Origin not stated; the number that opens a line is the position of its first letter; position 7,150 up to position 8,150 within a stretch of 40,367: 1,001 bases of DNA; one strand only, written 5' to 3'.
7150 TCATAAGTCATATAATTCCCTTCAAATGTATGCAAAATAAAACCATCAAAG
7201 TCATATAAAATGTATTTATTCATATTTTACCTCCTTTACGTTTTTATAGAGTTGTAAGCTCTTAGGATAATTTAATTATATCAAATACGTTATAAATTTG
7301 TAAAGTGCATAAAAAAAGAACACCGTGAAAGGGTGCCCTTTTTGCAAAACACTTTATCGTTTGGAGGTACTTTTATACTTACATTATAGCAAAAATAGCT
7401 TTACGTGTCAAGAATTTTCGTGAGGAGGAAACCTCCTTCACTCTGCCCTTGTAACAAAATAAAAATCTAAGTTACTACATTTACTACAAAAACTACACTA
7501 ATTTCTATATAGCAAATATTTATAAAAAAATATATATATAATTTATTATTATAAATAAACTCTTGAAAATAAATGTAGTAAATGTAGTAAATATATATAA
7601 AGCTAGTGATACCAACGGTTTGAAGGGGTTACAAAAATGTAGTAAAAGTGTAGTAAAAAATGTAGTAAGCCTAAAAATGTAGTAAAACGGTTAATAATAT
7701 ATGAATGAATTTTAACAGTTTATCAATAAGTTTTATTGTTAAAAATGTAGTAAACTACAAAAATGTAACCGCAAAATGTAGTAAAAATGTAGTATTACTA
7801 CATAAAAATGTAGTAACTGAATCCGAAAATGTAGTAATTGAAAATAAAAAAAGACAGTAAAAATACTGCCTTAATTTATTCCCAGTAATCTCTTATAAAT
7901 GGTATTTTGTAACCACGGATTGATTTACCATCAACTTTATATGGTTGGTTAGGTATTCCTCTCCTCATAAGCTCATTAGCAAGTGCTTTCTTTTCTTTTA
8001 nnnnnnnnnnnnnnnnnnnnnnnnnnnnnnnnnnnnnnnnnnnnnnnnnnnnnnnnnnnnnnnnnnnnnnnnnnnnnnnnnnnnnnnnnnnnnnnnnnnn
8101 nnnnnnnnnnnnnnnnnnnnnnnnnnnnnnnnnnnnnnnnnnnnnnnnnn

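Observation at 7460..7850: Two paralogous ~330-bp iteron arrays (7460-7850 and 23510-23850) built from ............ units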

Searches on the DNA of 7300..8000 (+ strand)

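Call 4: search_dna_similar(query=window:7300-8000:+, collection=phages, mode=distant, max_rows=30)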
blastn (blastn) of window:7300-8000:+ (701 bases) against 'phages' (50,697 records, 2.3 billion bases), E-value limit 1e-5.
Records with a match: 15; places in all: 31; records where one place covers at least 80% of the query: 15.
Best place of each record, by identity: 95-99% 8; 90-95% 7.
By first word of the organism name: Clostridium 15.
By host as written in the record: Clostridium perfringens 12; Clostridium perfringens JCM 1290 1; Clostridium perfringens 012 1; Clostridium perfringens 2589 1.
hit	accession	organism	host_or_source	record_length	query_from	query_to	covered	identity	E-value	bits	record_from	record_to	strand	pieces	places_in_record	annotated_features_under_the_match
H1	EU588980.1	Clostridium phage phiCP39-O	Clostridium perfringens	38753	1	701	100%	97.4%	0e+0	1180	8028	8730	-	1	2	hypothetical protein | integrase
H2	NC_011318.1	Clostridium phage phiCP39-O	Clostridium perfringens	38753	1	701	100%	97.4%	0e+0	1180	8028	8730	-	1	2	hypothetical protein | DNA helicase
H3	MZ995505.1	Clostridium phage vB_CpeP_PMQ04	Clostridium perfringens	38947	1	701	100%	95.4%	0e+0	1110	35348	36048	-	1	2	P-loop ATPase-like protein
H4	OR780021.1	Clostridium phage XP41-N3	Clostridium perfringens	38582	1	701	100%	95.3%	0e+0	1113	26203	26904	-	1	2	hypothetical protein | DNA helicase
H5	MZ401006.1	Clostridium phage CPQ4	Clostridium perfringens JCM 1290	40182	1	701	100%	95.2%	0e+0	1104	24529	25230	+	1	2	hypothetical protein | integrase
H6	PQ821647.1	Clostridium phage HMD-PC1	Clostridium perfringens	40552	1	701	100%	95.0%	0e+0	1102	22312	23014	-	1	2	DNA helicase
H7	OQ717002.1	Clostridium phage vB_CpeS-17DYC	Clostridium perfringens 012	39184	1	701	100%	95.0%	0e+0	1099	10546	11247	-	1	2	hypothetical protein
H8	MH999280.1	Clostridium phage CPD1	Clostridium perfringens 2589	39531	1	701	100%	94.9%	0e+0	1094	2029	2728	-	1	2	hypothetical protein | integrase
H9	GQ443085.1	Clostridium phage phiCP26F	Clostridium perfringens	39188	1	701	100%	94.8%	0e+0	1092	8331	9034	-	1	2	phi26F_gp9: P-loop ATPase-like protein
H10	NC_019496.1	Clostridium phage phiCP26F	Clostridium perfringens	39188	1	701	100%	94.8%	0e+0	1092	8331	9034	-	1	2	phi26F_gp9: DNA helicase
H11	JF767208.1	Clostridium phage phiCP13O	Clostridium perfringens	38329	1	701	100%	92.9%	0e+0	1052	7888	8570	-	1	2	predicted P-loop ATPase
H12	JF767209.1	Clostridium phage phiCP34O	Clostridium perfringens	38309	1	701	100%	92.9%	0e+0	1052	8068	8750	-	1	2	predicted P-loop ATPase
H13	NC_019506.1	Clostridium phage phiCP13O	Clostridium perfringens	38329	1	701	100%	92.9%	0e+0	1052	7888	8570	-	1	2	DNA helicase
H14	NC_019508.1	Clostridium phage phiCP34O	Clostridium perfringens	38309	1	701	100%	92.9%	0e+0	1052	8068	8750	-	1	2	DNA helicase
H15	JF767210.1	Clostridium phage phiCP9O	Clostridium perfringens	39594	118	701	83%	96.6%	0e+0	960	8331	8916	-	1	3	predicted P-loop ATPase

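Call 29: search_dna_similar(query=window:7440-7880:+, collection=plasmids, mode=distant, max_evalue=0.01)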
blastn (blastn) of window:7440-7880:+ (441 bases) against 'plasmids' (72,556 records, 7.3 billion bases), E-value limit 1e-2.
No match.
